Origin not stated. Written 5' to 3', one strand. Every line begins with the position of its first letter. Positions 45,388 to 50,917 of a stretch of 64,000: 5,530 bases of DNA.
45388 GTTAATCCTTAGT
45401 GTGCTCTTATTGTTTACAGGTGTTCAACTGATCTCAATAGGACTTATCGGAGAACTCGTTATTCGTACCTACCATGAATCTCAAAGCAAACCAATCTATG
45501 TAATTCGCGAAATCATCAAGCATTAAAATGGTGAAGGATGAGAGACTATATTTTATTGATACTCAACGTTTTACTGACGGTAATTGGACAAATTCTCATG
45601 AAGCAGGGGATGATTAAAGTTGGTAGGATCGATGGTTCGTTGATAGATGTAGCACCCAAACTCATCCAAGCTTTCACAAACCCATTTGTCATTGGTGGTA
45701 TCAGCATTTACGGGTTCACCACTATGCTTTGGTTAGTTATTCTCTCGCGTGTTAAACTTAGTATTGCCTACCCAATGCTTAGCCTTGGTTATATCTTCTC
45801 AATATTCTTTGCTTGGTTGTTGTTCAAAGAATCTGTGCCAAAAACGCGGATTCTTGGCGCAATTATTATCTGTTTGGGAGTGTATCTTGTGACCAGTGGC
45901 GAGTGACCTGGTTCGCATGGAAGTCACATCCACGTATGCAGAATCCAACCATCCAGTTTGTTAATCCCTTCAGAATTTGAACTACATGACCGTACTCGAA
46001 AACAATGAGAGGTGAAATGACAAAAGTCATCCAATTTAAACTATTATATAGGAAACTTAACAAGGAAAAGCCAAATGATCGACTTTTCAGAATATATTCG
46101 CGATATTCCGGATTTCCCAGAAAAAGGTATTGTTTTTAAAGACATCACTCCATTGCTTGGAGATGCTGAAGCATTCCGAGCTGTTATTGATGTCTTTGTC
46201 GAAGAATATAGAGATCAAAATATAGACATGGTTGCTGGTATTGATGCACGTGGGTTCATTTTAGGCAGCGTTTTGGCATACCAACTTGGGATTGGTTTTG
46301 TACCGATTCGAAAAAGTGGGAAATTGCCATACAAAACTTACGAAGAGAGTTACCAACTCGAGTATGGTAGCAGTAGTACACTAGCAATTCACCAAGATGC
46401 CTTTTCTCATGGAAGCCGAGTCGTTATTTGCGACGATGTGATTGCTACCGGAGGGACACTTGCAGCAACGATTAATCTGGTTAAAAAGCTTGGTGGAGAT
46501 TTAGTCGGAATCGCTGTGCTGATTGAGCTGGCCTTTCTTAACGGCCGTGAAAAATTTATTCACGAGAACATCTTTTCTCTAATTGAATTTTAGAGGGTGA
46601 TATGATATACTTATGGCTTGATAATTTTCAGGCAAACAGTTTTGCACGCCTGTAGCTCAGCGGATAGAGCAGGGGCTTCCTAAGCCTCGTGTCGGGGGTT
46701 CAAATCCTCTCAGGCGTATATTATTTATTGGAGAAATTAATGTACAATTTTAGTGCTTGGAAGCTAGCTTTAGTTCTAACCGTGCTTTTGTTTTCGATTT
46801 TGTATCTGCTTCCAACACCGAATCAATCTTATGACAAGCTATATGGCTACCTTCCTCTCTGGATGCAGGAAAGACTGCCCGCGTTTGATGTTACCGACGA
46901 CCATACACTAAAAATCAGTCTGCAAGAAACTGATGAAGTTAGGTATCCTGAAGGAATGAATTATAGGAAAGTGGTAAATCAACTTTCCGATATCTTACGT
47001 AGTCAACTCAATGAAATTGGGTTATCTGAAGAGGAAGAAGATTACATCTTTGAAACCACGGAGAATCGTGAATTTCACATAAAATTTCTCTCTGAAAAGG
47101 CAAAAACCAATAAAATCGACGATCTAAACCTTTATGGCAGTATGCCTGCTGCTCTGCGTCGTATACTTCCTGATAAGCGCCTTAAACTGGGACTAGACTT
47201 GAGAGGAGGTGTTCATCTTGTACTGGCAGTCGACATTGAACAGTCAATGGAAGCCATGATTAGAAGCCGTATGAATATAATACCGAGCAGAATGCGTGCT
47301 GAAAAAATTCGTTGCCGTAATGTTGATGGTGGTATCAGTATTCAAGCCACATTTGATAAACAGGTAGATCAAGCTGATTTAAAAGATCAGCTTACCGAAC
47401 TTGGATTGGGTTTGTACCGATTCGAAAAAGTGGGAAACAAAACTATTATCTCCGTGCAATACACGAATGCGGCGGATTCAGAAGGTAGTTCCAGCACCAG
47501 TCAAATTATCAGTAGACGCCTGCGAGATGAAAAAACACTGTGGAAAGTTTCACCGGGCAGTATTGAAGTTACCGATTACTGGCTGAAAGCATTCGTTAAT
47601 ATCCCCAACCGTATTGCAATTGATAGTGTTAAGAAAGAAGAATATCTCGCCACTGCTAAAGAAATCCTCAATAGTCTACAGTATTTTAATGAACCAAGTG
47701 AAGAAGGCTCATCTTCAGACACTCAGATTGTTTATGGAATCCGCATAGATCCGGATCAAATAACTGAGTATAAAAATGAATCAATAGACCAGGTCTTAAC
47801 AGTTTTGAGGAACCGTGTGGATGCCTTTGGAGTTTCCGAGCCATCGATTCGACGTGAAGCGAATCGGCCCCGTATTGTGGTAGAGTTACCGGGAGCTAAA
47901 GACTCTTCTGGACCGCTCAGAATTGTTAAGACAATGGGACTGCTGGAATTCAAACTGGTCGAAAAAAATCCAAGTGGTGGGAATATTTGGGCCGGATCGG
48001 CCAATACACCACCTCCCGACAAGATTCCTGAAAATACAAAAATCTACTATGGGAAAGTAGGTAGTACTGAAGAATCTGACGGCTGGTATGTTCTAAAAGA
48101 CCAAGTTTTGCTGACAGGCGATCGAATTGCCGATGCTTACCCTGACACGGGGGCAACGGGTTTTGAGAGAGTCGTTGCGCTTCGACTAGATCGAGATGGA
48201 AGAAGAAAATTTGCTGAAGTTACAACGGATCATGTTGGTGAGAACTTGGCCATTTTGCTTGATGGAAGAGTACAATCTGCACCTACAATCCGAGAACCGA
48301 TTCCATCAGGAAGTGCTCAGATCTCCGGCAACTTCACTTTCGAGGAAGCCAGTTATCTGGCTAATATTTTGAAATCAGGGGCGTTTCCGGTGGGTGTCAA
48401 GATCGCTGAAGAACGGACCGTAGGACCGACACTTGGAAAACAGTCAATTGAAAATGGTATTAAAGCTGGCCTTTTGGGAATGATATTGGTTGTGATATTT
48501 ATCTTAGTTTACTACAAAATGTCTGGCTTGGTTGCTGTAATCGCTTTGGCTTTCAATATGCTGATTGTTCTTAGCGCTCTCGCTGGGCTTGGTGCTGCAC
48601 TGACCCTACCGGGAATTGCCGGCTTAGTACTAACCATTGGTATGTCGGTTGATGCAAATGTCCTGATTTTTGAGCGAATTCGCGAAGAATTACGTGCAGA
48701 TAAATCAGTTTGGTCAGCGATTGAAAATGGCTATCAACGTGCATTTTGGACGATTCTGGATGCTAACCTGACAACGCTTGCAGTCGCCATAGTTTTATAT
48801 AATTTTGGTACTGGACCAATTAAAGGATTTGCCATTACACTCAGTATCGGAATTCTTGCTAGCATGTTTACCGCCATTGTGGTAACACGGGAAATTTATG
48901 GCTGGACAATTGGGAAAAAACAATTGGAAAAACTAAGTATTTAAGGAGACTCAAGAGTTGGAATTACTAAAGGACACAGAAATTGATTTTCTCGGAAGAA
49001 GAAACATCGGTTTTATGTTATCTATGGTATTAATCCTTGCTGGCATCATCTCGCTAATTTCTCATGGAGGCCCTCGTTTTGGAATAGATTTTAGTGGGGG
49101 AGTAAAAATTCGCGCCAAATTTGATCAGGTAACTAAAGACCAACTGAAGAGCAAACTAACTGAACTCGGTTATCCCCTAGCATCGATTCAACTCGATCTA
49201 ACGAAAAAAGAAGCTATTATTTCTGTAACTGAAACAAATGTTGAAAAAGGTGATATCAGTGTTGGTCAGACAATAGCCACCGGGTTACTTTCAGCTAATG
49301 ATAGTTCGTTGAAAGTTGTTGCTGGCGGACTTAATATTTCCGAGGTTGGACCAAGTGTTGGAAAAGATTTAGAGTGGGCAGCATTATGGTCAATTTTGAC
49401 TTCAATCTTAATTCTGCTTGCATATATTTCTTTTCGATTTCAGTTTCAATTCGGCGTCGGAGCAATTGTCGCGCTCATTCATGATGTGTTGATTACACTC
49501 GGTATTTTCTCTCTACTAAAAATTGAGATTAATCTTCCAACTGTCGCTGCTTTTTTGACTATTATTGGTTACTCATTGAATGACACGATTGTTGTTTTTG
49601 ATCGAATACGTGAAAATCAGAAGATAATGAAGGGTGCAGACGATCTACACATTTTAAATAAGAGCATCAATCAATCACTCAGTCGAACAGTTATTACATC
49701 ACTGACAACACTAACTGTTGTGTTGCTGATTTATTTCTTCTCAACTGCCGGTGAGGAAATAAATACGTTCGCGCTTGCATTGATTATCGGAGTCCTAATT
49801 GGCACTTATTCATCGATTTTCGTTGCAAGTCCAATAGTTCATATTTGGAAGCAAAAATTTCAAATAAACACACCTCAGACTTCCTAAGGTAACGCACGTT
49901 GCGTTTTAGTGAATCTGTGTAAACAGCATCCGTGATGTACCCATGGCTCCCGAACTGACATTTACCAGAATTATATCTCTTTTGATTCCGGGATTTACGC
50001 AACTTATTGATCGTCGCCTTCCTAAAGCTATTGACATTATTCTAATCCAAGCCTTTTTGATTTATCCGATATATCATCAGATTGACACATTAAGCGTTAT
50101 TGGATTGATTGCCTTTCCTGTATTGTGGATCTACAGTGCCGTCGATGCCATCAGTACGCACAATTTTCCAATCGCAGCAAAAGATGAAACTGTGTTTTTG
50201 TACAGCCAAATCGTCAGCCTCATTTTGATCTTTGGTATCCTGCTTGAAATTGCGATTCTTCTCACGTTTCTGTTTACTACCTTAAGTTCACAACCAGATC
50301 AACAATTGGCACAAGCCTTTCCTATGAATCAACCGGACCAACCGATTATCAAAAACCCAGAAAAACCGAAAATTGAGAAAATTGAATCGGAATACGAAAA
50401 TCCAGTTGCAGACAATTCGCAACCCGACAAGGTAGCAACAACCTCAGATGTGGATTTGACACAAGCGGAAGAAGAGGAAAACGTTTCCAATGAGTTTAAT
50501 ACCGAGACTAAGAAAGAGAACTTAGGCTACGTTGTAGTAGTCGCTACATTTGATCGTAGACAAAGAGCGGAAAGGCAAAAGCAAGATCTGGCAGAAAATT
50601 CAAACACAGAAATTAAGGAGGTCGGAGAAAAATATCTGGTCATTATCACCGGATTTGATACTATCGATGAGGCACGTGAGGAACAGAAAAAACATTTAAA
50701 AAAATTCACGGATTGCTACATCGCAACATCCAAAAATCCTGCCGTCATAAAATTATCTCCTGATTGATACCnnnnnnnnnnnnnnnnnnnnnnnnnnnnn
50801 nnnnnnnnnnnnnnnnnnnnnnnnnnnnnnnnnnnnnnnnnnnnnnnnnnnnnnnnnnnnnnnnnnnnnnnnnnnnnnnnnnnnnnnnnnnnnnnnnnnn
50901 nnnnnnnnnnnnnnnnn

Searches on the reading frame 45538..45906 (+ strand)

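Call 13: search_protein_families(library=pfam, proteins=[window:45538-45906:+], max_evalue=0.001)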
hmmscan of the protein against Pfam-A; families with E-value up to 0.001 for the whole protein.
window:45538-45906:+ (122 aa): 2 families
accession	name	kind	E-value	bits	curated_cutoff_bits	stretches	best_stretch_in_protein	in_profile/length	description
PF00892.27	EamA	-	3.9e-08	34.1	28.2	1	50-119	66-134/135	EamA-like transporter family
PF10639.15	TMEM234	-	0.00038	21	30.1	1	57-118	50-112/113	Putative transmembrane family 234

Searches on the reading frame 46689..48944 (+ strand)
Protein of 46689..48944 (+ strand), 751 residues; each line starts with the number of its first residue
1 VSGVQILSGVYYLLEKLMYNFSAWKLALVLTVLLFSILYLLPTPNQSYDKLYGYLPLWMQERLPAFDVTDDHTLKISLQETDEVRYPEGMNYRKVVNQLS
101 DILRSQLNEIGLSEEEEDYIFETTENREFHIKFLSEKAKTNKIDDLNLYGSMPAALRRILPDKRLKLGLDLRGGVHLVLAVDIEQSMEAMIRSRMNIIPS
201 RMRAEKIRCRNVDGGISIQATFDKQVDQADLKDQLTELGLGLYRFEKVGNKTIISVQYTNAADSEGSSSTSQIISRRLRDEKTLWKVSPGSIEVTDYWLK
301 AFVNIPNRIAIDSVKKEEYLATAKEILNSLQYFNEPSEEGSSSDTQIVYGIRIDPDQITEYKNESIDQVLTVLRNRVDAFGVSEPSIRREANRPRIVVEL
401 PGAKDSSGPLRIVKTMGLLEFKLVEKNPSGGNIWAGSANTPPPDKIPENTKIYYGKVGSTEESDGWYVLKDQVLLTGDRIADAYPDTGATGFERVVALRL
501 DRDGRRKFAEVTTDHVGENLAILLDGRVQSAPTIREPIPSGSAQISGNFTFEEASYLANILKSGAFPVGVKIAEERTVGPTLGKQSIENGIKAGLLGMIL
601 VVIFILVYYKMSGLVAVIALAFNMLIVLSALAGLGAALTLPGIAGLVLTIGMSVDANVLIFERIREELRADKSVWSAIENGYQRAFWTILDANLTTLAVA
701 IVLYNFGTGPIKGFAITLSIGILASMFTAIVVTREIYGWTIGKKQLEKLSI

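Call 13: search_protein_families(library=pfam, proteins=[window:46689-48944:+], max_evalue=0.001)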
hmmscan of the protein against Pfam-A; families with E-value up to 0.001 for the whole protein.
window:46689-48944:+ (751 aa): 6 families
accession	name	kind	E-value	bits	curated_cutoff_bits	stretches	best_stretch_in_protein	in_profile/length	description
PF22599.2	SecDF_P1_head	-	1.3e-31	109.3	27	1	462-568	8-114/114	SecDF, P1 head subdomain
PF02355.23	SecD_SecF_C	-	4.7e-24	85.3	20.5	1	570-738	13-184/189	Protein export membrane protein SecD/SecF, C-terminal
PF21760.3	SecD_1st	-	3e-17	62.3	27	1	366-425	1-59/60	Protein translocase subunit SecDF, P1 domain, N-terminal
PF00873.25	ACR_tran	-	3e-10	38.9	28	1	566-747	310-496/1021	AcrB/AcrD/AcrF family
PF07549.19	Sec_GG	-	1.9e-05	24.5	20.3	1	160-182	3-25/28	SecD/SecF GG Motif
PF03176.21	MMPL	-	3.4e-05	23.4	20.5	1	618-730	181-292/333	MMPL family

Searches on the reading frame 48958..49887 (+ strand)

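Call 42: search_protein_families(library=pfam, proteins=[window:48958-49887:+], max_evalue=0.00001)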
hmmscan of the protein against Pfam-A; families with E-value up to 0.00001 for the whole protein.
window:48958-49887:+ (309 aa): 1 family
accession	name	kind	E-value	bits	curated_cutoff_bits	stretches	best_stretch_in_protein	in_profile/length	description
PF02355.23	SecD_SecF_C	-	2.4e-61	206.9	20.5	1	125-299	16-188/189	Protein export membrane protein SecD/SecF, C-terminal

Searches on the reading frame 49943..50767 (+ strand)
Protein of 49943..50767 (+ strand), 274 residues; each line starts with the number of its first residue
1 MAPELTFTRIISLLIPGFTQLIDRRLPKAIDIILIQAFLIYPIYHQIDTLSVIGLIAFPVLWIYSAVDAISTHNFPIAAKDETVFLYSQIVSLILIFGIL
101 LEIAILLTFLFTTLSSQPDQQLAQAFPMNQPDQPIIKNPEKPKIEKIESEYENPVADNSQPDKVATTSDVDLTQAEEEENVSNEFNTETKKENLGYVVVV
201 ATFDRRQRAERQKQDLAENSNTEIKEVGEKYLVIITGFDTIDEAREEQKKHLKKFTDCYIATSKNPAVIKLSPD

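Call 43: search_protein_families(library=pfam, proteins=[window:49943-50767:+], max_evalue=0.00001)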
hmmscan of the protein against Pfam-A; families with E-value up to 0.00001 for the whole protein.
window:49943-50767:+ (274 aa): 1 family
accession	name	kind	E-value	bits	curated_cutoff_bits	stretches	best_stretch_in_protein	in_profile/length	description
PF05036.18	SPOR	-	3.1e-06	27.9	21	1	195-260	4-74/76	SPOR domain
